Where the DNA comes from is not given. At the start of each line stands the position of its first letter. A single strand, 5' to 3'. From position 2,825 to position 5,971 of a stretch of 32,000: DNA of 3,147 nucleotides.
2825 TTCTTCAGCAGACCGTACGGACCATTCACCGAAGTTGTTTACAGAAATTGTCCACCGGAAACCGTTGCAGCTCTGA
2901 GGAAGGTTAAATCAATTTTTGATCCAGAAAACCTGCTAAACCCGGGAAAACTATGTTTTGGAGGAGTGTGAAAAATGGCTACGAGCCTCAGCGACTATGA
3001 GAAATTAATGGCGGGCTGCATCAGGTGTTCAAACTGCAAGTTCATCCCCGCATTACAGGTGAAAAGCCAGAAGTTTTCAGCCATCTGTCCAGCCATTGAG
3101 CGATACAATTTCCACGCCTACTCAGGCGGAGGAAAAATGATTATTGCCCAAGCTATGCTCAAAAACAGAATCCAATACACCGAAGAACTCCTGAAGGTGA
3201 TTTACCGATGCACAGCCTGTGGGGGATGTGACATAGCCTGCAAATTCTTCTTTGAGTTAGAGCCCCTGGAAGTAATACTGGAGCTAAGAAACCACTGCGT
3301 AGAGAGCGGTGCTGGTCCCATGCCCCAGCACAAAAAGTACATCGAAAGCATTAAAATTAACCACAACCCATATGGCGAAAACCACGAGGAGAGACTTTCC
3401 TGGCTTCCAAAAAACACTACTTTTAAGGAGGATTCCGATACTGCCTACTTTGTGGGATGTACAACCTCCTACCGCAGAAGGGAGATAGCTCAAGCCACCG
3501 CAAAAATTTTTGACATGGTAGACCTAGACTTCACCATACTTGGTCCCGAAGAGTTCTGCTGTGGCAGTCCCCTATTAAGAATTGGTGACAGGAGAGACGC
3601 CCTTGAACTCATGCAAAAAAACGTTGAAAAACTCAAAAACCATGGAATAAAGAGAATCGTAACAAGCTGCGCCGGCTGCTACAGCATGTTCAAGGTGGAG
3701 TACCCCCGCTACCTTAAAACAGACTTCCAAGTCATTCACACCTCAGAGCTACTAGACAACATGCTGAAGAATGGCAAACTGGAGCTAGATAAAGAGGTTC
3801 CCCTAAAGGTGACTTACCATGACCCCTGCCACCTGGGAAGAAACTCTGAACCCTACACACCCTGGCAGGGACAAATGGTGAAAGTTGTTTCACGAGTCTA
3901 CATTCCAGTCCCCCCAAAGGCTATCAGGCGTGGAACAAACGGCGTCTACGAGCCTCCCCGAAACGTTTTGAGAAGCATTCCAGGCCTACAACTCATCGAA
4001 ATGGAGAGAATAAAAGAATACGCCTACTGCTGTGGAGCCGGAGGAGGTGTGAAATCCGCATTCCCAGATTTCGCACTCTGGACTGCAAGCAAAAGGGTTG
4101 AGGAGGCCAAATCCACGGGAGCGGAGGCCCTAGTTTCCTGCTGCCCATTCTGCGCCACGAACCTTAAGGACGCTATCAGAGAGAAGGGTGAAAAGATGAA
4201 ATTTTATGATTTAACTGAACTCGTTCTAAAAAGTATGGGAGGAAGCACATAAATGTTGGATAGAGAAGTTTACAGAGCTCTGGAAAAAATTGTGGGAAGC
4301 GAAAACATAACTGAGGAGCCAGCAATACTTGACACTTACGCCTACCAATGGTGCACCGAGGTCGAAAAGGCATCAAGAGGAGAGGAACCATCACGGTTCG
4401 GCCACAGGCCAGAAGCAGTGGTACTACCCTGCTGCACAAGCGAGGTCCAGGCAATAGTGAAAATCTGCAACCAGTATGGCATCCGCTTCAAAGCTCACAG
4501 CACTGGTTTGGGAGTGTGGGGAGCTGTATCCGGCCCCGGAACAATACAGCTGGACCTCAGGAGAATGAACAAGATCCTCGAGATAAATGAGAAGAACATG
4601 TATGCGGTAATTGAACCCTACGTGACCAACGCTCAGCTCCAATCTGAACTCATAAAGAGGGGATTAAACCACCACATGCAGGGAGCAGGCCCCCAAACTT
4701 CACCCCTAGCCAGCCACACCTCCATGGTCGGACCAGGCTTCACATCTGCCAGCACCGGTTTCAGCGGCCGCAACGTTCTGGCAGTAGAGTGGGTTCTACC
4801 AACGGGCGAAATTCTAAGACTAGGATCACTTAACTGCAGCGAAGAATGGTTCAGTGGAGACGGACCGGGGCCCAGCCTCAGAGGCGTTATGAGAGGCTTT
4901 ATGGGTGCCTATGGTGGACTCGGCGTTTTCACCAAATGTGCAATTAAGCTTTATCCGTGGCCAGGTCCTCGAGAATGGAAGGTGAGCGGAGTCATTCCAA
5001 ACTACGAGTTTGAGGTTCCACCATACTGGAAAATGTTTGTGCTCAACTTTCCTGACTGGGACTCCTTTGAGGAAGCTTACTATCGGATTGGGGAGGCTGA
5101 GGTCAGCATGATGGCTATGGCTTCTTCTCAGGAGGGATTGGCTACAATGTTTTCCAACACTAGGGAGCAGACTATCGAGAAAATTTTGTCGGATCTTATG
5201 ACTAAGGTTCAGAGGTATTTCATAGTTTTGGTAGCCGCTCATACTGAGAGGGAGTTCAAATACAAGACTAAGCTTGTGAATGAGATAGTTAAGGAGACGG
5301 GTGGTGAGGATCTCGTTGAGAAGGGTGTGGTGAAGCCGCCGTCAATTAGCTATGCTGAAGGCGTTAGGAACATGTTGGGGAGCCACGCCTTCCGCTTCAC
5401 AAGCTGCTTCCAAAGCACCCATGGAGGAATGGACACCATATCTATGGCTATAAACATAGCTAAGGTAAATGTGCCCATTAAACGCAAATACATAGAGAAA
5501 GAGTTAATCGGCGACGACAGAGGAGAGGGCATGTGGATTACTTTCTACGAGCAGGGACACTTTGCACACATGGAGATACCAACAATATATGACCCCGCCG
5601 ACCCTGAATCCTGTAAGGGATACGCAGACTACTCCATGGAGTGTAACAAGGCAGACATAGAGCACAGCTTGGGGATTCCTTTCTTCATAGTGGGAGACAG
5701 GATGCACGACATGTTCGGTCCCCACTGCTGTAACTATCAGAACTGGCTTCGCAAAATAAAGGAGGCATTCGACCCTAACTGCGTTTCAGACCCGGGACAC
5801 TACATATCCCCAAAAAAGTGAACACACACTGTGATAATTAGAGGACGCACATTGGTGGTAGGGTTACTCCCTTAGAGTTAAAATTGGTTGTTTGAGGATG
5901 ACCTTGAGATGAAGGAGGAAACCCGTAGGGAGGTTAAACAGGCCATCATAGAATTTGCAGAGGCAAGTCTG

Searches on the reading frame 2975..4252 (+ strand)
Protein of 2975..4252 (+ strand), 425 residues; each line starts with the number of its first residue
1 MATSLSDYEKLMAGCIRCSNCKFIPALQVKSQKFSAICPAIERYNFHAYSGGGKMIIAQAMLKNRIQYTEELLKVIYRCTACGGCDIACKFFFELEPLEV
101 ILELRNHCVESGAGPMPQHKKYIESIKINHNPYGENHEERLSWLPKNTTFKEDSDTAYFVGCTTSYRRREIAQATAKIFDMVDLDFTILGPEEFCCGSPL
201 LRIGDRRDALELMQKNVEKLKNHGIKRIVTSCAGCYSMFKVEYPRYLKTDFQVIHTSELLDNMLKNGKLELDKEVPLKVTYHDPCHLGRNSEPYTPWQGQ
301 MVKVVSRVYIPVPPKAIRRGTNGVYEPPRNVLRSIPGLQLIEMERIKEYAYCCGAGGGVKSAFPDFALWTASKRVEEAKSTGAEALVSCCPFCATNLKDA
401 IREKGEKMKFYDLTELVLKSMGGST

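Call 6: search_protein_families(library=ncbifam, proteins=[window:2975-4252:+])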
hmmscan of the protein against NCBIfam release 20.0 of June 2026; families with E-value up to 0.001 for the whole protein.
window:2975-4252:+ (425 aa): 11 families
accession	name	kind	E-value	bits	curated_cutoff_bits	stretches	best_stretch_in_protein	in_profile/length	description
NF004898.0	PRK06259.1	equivalog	7.9e-62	209.5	385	2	36-290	144-390/488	fumarate reductase (CoM/CoB) subunit TfrB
NF045670.1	quin_L_LdhH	equivalog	1.2e-33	116.4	800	2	150-292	463-615/706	L-lactate dehydrogenase (quinone) large subunit LdhH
NF008369.0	PRK11168.1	equivalog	1e-23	83.9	278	1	150-289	163-307/401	anaerobic glycerol-3-phosphate dehydrogenase subunit C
NF045724.1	ferredox_TmcB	equivalog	6.2e-22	77.8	735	2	314-421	320-428/430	electron transfer complex ferredoxin TmcB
NF045663.1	diclust_near_Sec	equivalog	2.7e-19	68.8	530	1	65-398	341-619/759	pyridine nucleotide-disulfide oxidoreductase/dicluster-binding protein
TIGR03288.1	CoB_CoM_SS_B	equivalog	2.7e-17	63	345.15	2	346-398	186-238/290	CoB--CoM heterodisulfide reductase subunit B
TIGR03379.1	glycerol3P_GlpC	equivalog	3e-14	52.6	279.9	1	153-292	161-307/397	anaerobic glycerol-3-phosphate dehydrogenase subunit GlpC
NF045796.1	DsrK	equivalog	1.6e-13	50.1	400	1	49-321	90-365/453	sulfate reduction electron transfer complex DsrMKJOP subunit DsrK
NF045711.1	sulf_resp_HmcF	equivalog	4.2e-12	45.6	750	1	322-417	349-445/457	sulfate respiration complex iron-sulfur protein HmcF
NF008434.0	PRK11274.1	equivalog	8.6e-12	44.7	333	1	159-288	173-314/409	glycolate oxidase subunit GlcF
NF041780.1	hetero_SS_HdrB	equivalog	6.4e-06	25.7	450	0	158-241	8-92/304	ferredoxin:CoB-CoM heterodisulfide reductase subunit HdrB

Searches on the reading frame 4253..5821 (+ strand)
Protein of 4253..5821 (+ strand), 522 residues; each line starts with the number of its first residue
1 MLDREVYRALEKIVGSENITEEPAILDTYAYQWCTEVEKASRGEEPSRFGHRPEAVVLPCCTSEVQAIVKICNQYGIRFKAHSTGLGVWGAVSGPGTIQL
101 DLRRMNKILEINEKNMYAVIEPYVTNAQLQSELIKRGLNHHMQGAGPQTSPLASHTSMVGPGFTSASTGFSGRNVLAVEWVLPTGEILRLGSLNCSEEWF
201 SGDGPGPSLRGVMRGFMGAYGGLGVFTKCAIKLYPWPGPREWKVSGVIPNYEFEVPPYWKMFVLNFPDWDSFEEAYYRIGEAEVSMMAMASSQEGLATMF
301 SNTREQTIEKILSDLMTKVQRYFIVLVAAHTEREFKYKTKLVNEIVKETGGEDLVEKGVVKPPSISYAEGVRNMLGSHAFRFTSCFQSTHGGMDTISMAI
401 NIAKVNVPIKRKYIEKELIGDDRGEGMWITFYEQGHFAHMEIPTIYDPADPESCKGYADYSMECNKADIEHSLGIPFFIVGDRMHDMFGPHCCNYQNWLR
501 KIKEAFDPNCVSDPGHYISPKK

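Call 6: search_protein_families(library=ncbifam, proteins=[window:4253-5821:+])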
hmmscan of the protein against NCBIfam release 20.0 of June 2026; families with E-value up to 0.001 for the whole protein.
window:4253-5821:+ (522 aa): 3 families
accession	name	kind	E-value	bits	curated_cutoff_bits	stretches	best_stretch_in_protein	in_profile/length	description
TIGR00387.1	glcD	equivalog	2e-20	73.1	567.9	1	56-238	1-175/413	glycolate oxidase subunit GlcD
NF008408.0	PRK11230.1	equivalog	6.6e-11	41.4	897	1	49-237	52-231/499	glycolate oxidase subunit GlcD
NF049975.1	2HglutDHaseYdiJ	equivalog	5.3e-07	27.8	1350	1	47-189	46-191/1018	D-2-hydroxyglutarate dehydrogenase YdiJ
